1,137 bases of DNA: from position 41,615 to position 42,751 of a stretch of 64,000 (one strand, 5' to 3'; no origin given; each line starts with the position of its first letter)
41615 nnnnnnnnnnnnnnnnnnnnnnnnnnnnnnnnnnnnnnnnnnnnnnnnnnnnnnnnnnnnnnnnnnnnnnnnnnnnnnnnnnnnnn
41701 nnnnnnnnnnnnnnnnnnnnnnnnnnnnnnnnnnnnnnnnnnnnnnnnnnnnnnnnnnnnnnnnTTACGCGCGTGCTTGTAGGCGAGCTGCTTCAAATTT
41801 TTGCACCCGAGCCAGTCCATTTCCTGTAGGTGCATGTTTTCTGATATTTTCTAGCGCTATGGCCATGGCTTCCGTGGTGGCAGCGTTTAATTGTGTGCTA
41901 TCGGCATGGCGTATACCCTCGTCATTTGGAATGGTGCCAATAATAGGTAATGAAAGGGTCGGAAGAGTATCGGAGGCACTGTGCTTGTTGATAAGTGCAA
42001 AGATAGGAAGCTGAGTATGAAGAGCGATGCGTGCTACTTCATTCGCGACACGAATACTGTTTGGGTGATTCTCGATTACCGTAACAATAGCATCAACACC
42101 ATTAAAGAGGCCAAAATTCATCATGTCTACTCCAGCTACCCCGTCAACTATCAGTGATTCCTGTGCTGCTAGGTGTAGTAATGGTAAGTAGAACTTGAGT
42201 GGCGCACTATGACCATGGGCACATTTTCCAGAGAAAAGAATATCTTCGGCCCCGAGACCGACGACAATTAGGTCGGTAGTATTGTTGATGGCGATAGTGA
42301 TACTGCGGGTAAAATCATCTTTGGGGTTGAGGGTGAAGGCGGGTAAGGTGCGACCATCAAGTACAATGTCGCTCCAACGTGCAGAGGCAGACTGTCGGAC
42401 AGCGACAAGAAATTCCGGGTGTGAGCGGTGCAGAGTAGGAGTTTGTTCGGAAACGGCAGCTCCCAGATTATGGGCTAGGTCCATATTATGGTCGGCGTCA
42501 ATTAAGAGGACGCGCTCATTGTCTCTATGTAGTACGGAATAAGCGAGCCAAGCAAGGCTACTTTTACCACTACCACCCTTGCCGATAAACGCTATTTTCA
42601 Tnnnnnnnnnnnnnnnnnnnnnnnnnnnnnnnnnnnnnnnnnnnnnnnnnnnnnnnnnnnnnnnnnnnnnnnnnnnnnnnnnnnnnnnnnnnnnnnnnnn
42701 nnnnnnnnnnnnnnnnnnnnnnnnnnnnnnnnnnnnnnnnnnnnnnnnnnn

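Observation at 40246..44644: Divergent zinc-homeostasis locus with twin 15-bp palindromic operator candidates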

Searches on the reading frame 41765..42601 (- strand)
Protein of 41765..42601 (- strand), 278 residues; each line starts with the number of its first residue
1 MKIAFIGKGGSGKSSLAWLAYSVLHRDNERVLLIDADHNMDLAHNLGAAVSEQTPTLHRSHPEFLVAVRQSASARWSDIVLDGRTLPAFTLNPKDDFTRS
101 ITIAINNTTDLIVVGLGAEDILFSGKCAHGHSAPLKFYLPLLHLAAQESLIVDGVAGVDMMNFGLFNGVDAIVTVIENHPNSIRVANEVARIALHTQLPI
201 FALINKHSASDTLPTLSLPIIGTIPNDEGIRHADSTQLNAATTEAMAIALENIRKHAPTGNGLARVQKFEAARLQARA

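Call 3: search_protein_families(library=pfam, proteins=[window:41765-42601:-], max_evalue=0.01)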
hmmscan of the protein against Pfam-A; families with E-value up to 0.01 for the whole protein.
window:41765-42601:- (278 aa): 4 families
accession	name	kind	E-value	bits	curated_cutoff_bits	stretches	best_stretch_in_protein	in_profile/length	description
PF01656.29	CbiA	-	8.6e-08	32.6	25.4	1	7-236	6-121/125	CobQ/CobB/MinD/ParA nucleotide binding domain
PF00142.24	Fer4_NifH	-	3.7e-05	23.8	25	1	1-43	1-43/271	4Fe-4S iron sulfur cluster binding proteins, NifH/frxC family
PF13614.12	AAA_31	-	0.00012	22.5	27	1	7-57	9-59/177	AAA domain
PF10609.15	ParA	-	0.007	16.3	27.1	0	7-37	11-41/246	NUBPL iron-transfer P-loop NTPase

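Call 6: search_protein_families(library=ncbifam, proteins=[window:41765-42601:-], max_evalue=0.01)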
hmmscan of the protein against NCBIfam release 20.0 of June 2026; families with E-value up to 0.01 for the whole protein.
window:41765-42601:- (278 aa): 9 families
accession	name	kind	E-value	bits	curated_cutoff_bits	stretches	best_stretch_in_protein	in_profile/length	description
NF041546.1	ParA_partition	equivalog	4.3e-05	23.2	180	1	8-57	8-59/203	ParA family partition ATPase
TIGR03371.1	cellulose_yhjQ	equivalog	0.00041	19.9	157.85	1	8-53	10-55/246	cellulose biosynthesis protein BcsQ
TIGR01969.1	minD_arch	subfamily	0.001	18.3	201.75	0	7-41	8-42/251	cell division ATPase MinD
NF050088.1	Get3_fold_NosAFP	equivalog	0.001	18.1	325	1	3-58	5-60/364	Get3/ArsA fold putative tail anchor-mediating ATPase NosAFP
TIGR01287.1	nifH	equivalog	0.0022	17.4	394.35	1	2-51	2-51/275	nitrogenase iron protein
NF009701.0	PRK13230.1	subfamily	0.0044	16.1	350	1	2-49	3-52/291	nitrogenase reductase-like protein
TIGR02016.1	BchX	equivalog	0.0046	16.3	331.2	0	3-64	3-62/296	chlorophyllide a reductase iron protein subunit X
TIGR01968.1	minD_bact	equivalog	0.0055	16.1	212.9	0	7-40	9-45/261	septum site-determining protein MinD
NF033200.1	F430_CfbC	exception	0.006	16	402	0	2-48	2-48/260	Ni-sirohydrochlorin a,c-diamide reductive cyclase ATP-dependent reductase subunit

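Call 27: find_homologous_proteins(query=window:41768-42601:-, max_evalue=0.00001)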
Query window:41768-42601:- (278 aa): 317 proteins with E <= 0.00001 among 3020 candidates; the best 120 are listed.
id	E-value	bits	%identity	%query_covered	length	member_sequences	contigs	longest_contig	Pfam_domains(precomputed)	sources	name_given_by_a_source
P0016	7.1e-178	607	100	100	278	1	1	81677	PF01656.30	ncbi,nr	ncbi:hypothetical protein K2Q16_02500 [Patescibacteria group bacterium]|nr:hypothetical protein [Pat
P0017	1.1e-115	403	65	100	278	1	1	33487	PF00142.25,PF01656.30,PF13614.13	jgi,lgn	-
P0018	4.8e-107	375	63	99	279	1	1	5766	PF01656.30,PF13614.13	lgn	-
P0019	1.5e-103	364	64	92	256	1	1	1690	-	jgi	-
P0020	4.1e-100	352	58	98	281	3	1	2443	PF01656.30,PF13614.13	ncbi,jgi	jgi:CO dehydrogenase nickel-insertion accessory protein CooC1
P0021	3.5e-96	340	57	98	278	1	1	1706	PF01656.30,PF13614.13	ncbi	-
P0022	5.0e-92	326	54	100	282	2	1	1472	PF00142.25,PF01656.30,PF13614.13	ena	-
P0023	2.3e-90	320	55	100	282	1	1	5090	PF00142.25,PF01656.30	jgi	jgi:CO dehydrogenase nickel-insertion accessory protein CooC1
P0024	2.0e-89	317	54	100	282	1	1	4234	PF00142.25,PF01656.30,PF13614.13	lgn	-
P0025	7.4e-89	316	55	98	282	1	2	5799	PF01656.30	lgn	-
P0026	8.7e-89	315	55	98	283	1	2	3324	PF00142.25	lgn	-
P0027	1.0e-87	312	53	98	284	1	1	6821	PF00142.25,PF10609.16,PF01656.30,PF13614.13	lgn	-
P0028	4.5e-87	310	51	100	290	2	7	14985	PF00142.25,PF01656.30,PF13614.13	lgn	-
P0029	1.6e-86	308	53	100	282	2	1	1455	PF00142.25,PF01656.30,PF13614.13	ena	-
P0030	2.1e-86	307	55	98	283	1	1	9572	PF01656.30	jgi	jgi:CO dehydrogenase maturation factor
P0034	4.2e-82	293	53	100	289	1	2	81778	PF00142.25,PF01656.30,PF13614.13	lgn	-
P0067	4.5e-72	261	48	100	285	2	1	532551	PF00142.25,PF01656.30,PF13614.13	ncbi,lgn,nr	ncbi:MAG: CobQ/CobB/MinD/ParA nucleotide binding domain protein [Parcubacteria group bacterium]|nr:C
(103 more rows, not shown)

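Call 29: find_encoding_contigs(protein=P0017, flank=6000, max_places=2)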
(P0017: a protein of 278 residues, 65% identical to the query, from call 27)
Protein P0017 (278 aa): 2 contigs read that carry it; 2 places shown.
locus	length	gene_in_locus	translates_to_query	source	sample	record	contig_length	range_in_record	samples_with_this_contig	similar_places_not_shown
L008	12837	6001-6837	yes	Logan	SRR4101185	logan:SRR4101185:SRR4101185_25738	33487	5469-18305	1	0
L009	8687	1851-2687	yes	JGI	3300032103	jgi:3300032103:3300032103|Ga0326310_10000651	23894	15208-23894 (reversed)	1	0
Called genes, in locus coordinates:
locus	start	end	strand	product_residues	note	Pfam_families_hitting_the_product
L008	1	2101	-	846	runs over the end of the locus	PF13428:TPR_14 (faint), PF13432:TPR_16 (faint), PF14559:TPR_19 (faint), PF23914:TPR_CcmH_CycH (weak), PF07719:TPR_2 (faint), PF12895:ANAPC3 (faint), PF13181:TPR_8 (faint), PF13414:TPR_11 (faint)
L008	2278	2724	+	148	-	-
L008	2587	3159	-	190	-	PF02643:DUF192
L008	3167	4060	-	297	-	PF01145:Band_7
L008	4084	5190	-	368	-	PF02492:cobW, PF07683:CobW_C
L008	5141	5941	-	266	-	PF02535:Zip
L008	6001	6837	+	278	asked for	PF00142:Fer4_NifH (faint), PF01656:CbiA (weak), PF13614:AAA_31 (weak)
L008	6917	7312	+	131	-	PF20704:KH_NucS_shadow (weak)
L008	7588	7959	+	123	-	PF01475:FUR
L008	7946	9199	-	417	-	PF03448:MgtE_N, PF00571:CBS (faint), PF01769:MgtE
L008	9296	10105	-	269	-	PF13624:SurA_N_3, PF13623:SurA_N_2, PF09312:SurA_N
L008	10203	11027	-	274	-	PF08032:SpoU_sub_bind, PF00588:SpoU_methylase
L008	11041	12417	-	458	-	PF02878:PGM_PMM_I, PF02879:PGM_PMM_II, PF02880:PGM_PMM_III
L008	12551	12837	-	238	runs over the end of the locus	PF01996:F420_ligase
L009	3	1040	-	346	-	?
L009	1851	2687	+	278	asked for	PF00142:Fer4_NifH (faint), PF01656:CbiA (weak), PF13614:AAA_31 (weak)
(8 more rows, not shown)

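Call 30: find_encoding_contigs(protein=P0067, flank=6000, max_places=2)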
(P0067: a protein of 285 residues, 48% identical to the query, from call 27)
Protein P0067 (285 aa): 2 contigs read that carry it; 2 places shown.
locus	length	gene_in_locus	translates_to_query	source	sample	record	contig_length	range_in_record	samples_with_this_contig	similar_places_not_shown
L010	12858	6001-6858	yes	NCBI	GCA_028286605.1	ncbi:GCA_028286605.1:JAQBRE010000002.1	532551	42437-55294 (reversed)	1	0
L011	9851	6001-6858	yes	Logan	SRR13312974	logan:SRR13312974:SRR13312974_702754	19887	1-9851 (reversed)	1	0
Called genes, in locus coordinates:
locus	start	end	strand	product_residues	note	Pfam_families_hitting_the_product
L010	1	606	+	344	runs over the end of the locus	PF02195:ParB_N, PF17762:HTH_ParB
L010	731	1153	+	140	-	-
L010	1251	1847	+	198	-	PF00702:Hydrolase (weak)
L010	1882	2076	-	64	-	-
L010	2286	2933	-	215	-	PF00106:adh_short, PF13561:adh_short_C2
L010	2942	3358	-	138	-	-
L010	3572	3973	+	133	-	PF01741:MscL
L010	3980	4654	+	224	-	-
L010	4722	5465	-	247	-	PF02535:Zip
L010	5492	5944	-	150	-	PF01475:FUR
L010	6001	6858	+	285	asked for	PF00142:Fer4_NifH (faint), PF01656:CbiA, PF13614:AAA_31 (faint)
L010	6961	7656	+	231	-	-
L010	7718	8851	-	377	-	PF07907:YibE_F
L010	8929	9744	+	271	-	PF04402:SIMPL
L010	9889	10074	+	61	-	PF00584:SecE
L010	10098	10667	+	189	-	PF02357:NusG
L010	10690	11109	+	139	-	PF03946:Ribosomal_L11_N, PF00298:Ribosomal_L11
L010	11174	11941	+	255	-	PF01996:F420_ligase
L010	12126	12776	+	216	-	-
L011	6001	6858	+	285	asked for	PF00142:Fer4_NifH (faint), PF01656:CbiA, PF13614:AAA_31 (faint)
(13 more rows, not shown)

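Call 31: find_encoding_contigs(protein=P0034, flank=6000, max_places=2)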
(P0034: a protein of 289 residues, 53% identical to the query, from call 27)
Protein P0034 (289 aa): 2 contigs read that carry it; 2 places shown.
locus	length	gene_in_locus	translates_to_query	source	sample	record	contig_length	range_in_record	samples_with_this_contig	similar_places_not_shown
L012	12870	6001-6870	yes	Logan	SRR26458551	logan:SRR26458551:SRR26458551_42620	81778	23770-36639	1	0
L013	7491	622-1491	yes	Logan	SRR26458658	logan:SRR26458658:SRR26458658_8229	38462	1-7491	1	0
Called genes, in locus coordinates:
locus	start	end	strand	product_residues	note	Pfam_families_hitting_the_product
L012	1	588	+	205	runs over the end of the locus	PF01245:Ribosomal_L19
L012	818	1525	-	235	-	PF01545:Cation_efflux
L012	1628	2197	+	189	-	PF01923:Cob_adeno_trans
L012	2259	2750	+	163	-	-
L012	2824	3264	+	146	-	PF01741:MscL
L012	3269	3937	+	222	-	-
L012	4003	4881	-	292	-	PF02535:Zip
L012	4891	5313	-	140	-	PF01475:FUR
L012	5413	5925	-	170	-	-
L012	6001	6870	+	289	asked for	PF00142:Fer4_NifH (weak), PF01656:CbiA, PF13614:AAA_31 (weak)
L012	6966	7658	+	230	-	-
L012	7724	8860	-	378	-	PF07907:YibE_F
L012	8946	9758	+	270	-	PF04402:SIMPL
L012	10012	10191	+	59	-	PF00584:SecE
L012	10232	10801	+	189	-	PF02357:NusG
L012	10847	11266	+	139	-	PF03946:Ribosomal_L11_N, PF00298:Ribosomal_L11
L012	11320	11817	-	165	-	PF00186:DHFR_1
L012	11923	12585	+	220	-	PF01467:CTP_transf_like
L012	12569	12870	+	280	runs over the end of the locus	PF00383:dCMP_cyt_deam_1, PF14437:MafB19-deam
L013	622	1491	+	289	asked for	PF00142:Fer4_NifH (weak), PF01656:CbiA, PF13614:AAA_31 (weak)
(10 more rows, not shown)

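Call 42: find_related_loci(query=A3, collection=genome_contigs, flank=5000)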
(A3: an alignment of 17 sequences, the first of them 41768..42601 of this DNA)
Query A3 (278 aa) in genome_contigs; peptide patterns used: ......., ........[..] (x = any residue, [..] = any of these).
600 stretches matched a pattern (row limit reached: there are more); 329 encode a relative of the query (tblastn E <= 1e-3); the best 80 are kept; 80 distinct loci.
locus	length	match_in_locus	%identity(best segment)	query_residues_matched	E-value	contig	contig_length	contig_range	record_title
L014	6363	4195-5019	45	1-273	1e-71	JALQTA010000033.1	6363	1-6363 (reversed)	MAG: Candidatus Paceibacterota bacterium isolate BSH.5 NODE_33_length_6363_cov_5.599109, whole genome shotgun sequence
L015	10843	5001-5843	42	1-277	1e-71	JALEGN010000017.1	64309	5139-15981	MAG: Candidatus Paceibacterota bacterium isolate CC_bin2 k97_201416, whole genome shotgun sequence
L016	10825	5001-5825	44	1-273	6e-71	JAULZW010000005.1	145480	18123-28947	MAG: Candidatus Paceibacterota bacterium isolate P_PACE2 NODE_84_length_145480_cov_3.151493, whole genome shotgun sequen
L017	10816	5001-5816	42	1-273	5e-68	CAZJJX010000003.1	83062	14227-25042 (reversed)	MAG TPA_asm: uncultured Candidatus Saccharibacteria bacterium isolate SRP278252_co2_95 genome assembly, contig: NODE_405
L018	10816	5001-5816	42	1-273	2e-67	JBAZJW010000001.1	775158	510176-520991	MAG: Candidatus Paceibacterota bacterium isolate SO_2017_LW4_129 scaffold_18_c1_LW137-91_2017, whole genome shotgun sequ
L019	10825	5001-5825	42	1-273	1e-66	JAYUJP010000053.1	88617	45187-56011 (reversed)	MAG: bacterium isolate GFS_9019 GFS_9019_53, whole genome shotgun sequence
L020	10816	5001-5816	41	1-273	3e-66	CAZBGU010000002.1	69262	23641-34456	MAG TPA_asm: uncultured Candidatus Saccharibacteria bacterium isolate SRP278252_co1_166 genome assembly, contig: NODE_48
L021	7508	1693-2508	41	1-273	3e-65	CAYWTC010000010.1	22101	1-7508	MAG TPA_asm: uncultured Candidatus Saccharibacteria bacterium isolate SRP286056_co3_459 genome assembly, contig: NODE_21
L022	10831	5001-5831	38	1-273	3e-64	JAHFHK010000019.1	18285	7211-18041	MAG: Candidatus Uhrbacteria bacterium isolate nzgw337 NODE_5562_length_18286_cov_3.142141, whole genome shotgun sequence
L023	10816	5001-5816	40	1-273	9e-63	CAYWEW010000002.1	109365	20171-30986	MAG TPA_asm: uncultured Candidatus Saccharibacteria bacterium isolate SRP219642_co7_139 genome assembly, contig: NODE_18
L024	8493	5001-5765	41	1-253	3e-62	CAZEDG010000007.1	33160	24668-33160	MAG TPA_asm: uncultured Candidatus Saccharibacteria bacterium isolate SRP278252_co2_772 genome assembly, contig: NODE_25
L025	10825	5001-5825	39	1-273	4e-57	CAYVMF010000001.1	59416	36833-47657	MAG TPA_asm: uncultured Candidatus Saccharibacteria bacterium isolate SRP286056_co2_561 genome assembly, contig: NODE_52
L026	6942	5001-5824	39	1-273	2e-56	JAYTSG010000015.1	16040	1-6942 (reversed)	MAG: bacterium isolate GFS_4946 GFS_4946_14, whole genome shotgun sequence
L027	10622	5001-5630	38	1-212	9e-38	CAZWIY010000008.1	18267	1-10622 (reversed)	MAG TPA_asm: uncultured Candidatus Saccharibacteria bacterium isolate SRP278252_co1_58 genome assembly, contig: NODE_518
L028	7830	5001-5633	37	1-211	4e-37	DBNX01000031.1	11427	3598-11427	MAG TPA_asm: Patescibacteria group bacterium UBA661 UBA661_contig_9318, whole genome shotgun sequence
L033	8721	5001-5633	36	1-211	4e-33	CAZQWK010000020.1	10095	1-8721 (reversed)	MAG TPA_asm: uncultured Candidatus Saccharibacteria bacterium isolate SRP237667_co1_232 genome assembly, contig: NODE_21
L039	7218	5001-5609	33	1-206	1e-31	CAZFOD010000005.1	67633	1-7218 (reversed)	MAG TPA_asm: uncultured Candidatus Saccharibacteria bacterium isolate SRP150892_co2_66 genome assembly, contig: NODE_392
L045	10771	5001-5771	33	1-254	2e-29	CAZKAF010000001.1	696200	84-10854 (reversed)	MAG TPA_asm: uncultured Candidatus Saccharibacteria bacterium isolate SRP344714_co1_229 genome assembly, contig: NODE_5_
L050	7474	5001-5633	33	1-211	5e-28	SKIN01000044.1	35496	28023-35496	MAG: Candidatus Kaiserbacteria bacterium isolate CSBr16_63 CSBr16-530, whole genome shotgun sequence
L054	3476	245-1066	30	1-277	1e-25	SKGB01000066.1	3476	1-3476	MAG: Candidatus Nomurabacteria bacterium isolate CSBr16_119 CSBr16-51709, whole genome shotgun sequence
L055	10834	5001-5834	28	1-268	4e-25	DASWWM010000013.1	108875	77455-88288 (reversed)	MAG TPA_asm: Candidatus Paceibacterota bacterium isolate SMAG_U3656 k141_64468, whole genome shotgun sequence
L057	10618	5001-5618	34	1-206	1e-23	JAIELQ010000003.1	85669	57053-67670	MAG: Patescibacteria group bacterium isolate co.spades.CONCOCT.1kb_083 c_000000000033, whole genome shotgun sequence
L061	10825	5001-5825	29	1-273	3e-22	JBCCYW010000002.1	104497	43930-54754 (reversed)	MAG: Patescibacteria group bacterium isolate P01_F01_bin.20 k141_2165611_length_104497_cov_12.2491, whole genome shotgun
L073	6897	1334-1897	32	1-190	6e-18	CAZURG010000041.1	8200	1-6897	MAG TPA_asm: uncultured Gammaproteobacteria bacterium isolate SRP219642_co6_387 genome assembly, contig: NODE_8835_lengt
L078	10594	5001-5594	34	1-193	9e-17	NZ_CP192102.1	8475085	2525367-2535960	Actinoplanes sp. CA-015351 chromosome, complete genome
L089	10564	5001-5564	29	1-190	4e-15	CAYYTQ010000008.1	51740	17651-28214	MAG TPA_asm: uncultured Gammaproteobacteria bacterium isolate binchicken_co346_20 genome assembly, contig: NODE_64_lengt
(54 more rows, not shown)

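Call 59: search_protein_families(library=pfam, proteins=[L015:5980-6672:+, L016:3518-3802:-, L023:4295-4981:+, L023:3786-4214:-, L025:4224-4892:+, L054:1925-2446:+, L054:1091-1810:-, L061:3104-3688:-, L073:577-1281:+, L089:3717-4148:-], max_evalue=0.01)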
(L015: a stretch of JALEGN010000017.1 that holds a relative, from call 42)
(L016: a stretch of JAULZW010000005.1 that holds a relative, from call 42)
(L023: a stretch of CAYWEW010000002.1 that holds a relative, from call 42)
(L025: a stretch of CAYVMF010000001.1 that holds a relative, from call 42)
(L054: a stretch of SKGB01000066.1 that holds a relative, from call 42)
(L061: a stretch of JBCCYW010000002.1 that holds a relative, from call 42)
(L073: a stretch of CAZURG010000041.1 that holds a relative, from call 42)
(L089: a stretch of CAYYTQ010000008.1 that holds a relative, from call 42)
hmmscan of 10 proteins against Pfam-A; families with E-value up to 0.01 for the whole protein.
L015:5980-6672:+ (230 aa): 0 families

L016:3518-3802:- (94 aa): 1 family
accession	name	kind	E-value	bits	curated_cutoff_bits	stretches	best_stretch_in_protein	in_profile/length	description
PF07866.17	DUF1653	-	4.9e-08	33.7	23.5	1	26-91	2-62/62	Protein of unknown function (DUF1653)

L023:4295-4981:+ (228 aa): 2 families
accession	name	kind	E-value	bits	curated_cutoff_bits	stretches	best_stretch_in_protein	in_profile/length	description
PF02535.28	Zip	-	0.00025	20.8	35.1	1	99-174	181-254/323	ZIP Zinc transporter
PF25637.1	DUF7942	-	0.0042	17.4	26.7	0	37-116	15-94/104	Family of unknown function (DUF7942)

L023:3786-4214:- (142 aa): 6 families
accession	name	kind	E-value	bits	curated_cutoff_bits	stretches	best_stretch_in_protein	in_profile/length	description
PF01475.25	FUR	-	1.9e-20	73.7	23.1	1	16-135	2-121/121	Ferric uptake regulator family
PF08461.16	HTH_12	-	0.00015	22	21.4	1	25-76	1-53/66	Ribonuclease R winged-helix domain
PF12840.13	HTH_20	-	0.00044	20.6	27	1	23-72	5-49/51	Helix-turn-helix domain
PF03965.22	Penicillinase_R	-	0.0018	19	22.6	1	25-121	6-99/115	Penicillinase repressor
PF03551.20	PadR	-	0.0065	16.9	27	0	36-74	8-50/75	Transcriptional regulator PadR-like family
PF01316.27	Arg_repressor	-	0.0087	16.2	27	0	39-85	21-64/70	Arginine repressor, DNA binding domain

L025:4224-4892:+ (222 aa): 0 families

L054:1925-2446:+ (173 aa): 1 family
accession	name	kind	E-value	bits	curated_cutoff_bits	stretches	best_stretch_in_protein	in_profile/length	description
PF07291.16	MauE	-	6.6e-16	59.2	27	1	47-170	6-127/128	Methylamine utilisation protein MauE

L054:1091-1810:- (239 aa): 0 families

L061:3104-3688:- (194 aa): 0 families

L073:577-1281:+ (234 aa): 0 families

L089:3717-4148:- (143 aa): 3 families
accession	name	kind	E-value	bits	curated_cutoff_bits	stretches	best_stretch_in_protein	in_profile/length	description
PF01475.25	FUR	-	4e-17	62.9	23.1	1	12-126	3-120/121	Ferric uptake regulator family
PF25213.1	HVO_A0261_N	-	0.001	19.3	35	1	16-66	10-56/86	HVO_A0261 N-terminal domain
PF09339.16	HTH_IclR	-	0.0016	18.6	22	1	20-65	6-49/52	IclR helix-turn-helix domain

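Call 60: search_protein_families(library=pfam, proteins=[L033:4411-4902:-, L055:4674-4922:+, L050:4131-4430:-, L010:6961-7656:+, L008:6917-7312:+, L012:5413-5925:-, L039:5881-6681:+, L045:4077-4808:+], max_evalue=0.01)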
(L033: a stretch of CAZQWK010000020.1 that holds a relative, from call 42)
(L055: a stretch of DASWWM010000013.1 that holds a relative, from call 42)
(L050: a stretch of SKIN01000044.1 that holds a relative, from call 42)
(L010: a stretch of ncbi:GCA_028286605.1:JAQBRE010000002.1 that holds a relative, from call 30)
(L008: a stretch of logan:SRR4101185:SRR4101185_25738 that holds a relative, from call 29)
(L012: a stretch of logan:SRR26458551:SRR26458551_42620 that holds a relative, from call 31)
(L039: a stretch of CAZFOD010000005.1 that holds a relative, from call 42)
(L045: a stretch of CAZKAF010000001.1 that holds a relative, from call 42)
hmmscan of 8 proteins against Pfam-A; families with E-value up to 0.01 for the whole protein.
L033:4411-4902:- (163 aa): 0 families

L055:4674-4922:+ (82 aa): 0 families

L050:4131-4430:- (99 aa): 2 families
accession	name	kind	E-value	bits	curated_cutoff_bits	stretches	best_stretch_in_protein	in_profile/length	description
PF00076.28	RRM_1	-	3.9e-21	75.1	20.7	1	5-74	1-69/70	RNA recognition motif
PF16367.11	RRM_7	-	0.0038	17.6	27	1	4-31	3-30/94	RNA recognition motif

L010:6961-7656:+ (231 aa): 0 families

L008:6917-7312:+ (131 aa): 1 family
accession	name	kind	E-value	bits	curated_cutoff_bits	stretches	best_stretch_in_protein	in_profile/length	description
PF20704.4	KH_NucS_shadow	-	2.4e-07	31.1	27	1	18-101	13-96/130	NucS shadow ORF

L012:5413-5925:- (170 aa): 1 family
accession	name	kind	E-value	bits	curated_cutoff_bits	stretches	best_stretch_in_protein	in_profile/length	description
PF17259.7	DUF5325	-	0.0012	19.1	25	0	113-158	7-49/61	Family of unknown function (DUF5325)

L039:5881-6681:+ (267 aa): 0 families

L045:4077-4808:+ (243 aa): 0 families
